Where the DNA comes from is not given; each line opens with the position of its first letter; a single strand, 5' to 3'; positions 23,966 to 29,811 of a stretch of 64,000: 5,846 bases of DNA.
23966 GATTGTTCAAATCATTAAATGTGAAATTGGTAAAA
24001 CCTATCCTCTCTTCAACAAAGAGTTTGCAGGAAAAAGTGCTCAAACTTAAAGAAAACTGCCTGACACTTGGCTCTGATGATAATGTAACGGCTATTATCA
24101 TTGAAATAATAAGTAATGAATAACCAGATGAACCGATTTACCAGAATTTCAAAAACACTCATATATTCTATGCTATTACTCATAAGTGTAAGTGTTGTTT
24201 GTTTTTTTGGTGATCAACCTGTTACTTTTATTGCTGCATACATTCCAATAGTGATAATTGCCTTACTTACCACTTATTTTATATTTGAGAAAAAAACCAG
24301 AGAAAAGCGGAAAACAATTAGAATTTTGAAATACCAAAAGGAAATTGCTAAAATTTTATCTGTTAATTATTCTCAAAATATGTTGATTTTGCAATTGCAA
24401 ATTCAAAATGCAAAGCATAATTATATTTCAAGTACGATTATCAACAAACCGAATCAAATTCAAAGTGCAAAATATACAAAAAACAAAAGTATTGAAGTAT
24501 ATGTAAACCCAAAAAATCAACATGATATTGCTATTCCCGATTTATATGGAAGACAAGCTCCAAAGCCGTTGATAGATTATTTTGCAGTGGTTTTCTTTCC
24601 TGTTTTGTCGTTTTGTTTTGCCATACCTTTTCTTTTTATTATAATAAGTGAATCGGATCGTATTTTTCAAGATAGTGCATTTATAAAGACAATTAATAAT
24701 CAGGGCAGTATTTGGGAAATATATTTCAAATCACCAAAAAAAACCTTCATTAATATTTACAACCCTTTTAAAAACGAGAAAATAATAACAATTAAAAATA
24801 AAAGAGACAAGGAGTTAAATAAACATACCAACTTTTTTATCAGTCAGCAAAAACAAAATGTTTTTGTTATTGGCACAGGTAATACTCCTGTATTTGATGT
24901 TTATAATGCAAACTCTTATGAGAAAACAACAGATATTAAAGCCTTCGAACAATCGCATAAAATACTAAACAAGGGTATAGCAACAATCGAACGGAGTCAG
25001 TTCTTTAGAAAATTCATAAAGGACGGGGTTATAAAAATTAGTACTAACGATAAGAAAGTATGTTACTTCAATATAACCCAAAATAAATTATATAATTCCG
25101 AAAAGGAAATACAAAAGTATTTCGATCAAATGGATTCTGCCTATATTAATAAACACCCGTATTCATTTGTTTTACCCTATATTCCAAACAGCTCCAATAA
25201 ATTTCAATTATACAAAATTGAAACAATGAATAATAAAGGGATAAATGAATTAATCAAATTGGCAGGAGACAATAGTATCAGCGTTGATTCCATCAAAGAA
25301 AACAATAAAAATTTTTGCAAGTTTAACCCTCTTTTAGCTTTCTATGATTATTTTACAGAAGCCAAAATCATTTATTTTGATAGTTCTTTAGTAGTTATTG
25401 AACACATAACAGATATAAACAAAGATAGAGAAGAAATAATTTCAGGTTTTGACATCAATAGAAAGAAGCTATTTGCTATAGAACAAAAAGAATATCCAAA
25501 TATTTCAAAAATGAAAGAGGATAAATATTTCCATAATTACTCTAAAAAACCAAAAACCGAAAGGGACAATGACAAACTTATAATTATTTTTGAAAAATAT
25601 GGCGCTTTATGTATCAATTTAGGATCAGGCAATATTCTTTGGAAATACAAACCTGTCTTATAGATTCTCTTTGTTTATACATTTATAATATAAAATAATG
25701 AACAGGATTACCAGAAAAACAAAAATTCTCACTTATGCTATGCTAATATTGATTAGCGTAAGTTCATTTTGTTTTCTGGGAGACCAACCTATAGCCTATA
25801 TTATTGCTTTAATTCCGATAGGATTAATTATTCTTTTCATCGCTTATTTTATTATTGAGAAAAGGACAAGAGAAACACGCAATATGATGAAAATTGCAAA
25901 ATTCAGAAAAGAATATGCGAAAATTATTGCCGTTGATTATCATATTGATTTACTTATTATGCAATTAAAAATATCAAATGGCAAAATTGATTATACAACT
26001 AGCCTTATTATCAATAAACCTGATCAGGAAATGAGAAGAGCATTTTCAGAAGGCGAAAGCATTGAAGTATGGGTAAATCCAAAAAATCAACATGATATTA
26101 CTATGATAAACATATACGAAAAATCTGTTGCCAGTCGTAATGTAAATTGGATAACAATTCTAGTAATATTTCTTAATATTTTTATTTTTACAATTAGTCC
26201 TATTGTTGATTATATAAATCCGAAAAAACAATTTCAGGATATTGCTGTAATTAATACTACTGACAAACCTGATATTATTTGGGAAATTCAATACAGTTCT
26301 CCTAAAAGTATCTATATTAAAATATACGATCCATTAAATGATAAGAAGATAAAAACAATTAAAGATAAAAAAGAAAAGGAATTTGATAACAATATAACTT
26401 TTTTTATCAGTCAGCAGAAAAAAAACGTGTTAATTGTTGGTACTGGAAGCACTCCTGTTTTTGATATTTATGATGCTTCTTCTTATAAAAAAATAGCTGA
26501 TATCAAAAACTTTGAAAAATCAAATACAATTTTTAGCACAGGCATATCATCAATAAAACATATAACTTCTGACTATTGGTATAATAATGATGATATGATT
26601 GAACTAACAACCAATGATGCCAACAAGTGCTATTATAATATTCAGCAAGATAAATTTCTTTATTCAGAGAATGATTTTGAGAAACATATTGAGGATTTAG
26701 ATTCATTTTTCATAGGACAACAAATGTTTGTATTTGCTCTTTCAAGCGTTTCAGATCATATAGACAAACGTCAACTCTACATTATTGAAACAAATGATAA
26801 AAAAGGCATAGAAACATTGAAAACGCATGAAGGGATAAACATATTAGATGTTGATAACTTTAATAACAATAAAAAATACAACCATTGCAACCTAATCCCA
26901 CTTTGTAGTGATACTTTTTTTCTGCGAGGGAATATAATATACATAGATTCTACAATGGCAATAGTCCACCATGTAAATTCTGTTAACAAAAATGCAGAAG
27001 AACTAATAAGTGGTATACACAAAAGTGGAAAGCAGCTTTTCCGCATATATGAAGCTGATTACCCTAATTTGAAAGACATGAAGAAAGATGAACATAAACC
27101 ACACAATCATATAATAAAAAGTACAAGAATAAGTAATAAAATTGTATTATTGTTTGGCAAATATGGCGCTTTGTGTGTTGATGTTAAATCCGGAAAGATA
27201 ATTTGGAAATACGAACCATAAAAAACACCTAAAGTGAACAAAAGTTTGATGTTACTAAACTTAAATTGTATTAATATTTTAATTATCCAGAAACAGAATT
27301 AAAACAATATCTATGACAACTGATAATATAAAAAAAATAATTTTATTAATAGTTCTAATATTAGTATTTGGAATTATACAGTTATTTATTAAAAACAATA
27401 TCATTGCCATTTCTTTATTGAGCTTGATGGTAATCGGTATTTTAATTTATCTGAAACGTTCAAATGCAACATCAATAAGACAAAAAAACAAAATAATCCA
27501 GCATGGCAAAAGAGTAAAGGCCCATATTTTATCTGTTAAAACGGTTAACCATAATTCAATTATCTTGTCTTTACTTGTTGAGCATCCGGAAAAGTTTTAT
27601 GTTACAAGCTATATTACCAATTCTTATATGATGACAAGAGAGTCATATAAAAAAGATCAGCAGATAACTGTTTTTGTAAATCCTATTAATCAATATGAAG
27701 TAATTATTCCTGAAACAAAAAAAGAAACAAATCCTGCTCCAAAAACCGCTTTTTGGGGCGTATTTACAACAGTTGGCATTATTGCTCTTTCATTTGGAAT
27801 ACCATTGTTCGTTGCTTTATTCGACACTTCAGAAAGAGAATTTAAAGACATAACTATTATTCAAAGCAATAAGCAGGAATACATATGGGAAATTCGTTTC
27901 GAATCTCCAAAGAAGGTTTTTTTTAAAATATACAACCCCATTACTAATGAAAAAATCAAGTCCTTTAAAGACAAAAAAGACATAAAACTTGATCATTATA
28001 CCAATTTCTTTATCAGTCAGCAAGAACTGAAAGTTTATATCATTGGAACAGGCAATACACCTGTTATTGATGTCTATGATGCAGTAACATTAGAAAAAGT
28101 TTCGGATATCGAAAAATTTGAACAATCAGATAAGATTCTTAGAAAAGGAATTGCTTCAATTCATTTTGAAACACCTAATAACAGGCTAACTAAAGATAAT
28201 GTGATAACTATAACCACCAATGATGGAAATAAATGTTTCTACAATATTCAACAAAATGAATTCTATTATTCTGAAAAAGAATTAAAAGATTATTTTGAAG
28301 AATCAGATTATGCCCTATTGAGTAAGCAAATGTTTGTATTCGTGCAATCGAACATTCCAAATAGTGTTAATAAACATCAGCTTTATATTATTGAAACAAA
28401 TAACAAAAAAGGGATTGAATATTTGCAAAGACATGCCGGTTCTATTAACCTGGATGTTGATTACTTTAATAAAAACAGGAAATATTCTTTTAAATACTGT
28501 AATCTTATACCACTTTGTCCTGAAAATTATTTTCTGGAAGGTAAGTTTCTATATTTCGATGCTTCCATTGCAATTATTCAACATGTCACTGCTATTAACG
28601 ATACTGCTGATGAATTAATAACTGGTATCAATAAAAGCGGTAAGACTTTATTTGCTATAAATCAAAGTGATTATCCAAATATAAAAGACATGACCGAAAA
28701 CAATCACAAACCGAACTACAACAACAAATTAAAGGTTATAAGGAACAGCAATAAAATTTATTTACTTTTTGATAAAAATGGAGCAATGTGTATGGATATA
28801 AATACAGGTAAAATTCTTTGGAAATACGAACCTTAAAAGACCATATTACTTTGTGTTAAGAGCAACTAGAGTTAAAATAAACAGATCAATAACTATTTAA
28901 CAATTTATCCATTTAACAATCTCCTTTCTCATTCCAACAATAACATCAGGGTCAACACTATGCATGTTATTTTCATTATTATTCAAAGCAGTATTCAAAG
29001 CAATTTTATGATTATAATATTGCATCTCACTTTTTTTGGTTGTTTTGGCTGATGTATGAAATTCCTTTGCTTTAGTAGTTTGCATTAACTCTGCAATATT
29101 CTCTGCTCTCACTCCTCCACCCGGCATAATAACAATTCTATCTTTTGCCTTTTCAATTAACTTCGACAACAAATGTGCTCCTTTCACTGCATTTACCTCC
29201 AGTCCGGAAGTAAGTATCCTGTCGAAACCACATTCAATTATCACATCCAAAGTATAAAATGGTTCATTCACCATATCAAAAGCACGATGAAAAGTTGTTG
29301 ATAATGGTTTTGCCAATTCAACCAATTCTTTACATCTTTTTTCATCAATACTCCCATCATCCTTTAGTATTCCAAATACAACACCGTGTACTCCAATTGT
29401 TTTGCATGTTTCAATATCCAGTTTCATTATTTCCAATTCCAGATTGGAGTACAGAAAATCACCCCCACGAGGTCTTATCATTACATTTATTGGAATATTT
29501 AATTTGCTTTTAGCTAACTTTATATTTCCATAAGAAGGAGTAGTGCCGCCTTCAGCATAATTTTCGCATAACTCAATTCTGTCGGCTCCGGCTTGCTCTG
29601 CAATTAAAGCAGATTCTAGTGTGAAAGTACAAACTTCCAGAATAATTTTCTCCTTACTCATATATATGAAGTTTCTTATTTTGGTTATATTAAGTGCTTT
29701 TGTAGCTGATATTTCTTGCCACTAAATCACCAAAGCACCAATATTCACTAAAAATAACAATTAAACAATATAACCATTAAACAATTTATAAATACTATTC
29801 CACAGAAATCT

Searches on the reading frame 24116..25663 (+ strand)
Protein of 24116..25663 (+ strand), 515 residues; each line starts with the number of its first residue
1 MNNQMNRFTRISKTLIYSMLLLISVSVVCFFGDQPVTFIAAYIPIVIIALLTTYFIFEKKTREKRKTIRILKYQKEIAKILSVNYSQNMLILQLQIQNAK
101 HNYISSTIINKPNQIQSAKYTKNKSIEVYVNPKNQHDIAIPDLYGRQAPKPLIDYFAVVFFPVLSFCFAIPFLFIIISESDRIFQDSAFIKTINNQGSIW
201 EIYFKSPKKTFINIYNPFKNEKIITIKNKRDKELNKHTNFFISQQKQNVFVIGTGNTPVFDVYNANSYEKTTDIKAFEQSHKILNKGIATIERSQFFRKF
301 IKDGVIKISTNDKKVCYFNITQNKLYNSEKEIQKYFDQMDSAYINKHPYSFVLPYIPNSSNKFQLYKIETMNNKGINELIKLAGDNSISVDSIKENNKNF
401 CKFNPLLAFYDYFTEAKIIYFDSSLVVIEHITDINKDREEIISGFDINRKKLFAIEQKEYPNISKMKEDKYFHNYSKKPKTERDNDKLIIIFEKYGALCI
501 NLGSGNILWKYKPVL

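Call 41: find_homologous_proteins(query=window:24116-25663:+, max_evalue=1e-20)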
Query window:24116-25663:+ (515 aa): 1 proteins with E <= 1e-20 among 7085 candidates.
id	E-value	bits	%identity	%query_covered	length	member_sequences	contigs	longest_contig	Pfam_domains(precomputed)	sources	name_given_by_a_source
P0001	0.0e+0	1093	100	97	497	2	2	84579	-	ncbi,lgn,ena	-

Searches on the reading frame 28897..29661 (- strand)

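Call 11: search_protein_families(library=pfam, proteins=[window:28897-29661:-], max_evalue=0.01)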
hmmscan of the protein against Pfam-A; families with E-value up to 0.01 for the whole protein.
window:28897-29661:- (254 aa): 1 family
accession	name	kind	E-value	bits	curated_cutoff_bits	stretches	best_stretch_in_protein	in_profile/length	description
PF03932.20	CutC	-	1.9e-75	253.2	23.3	1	6-206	1-201/202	CutC family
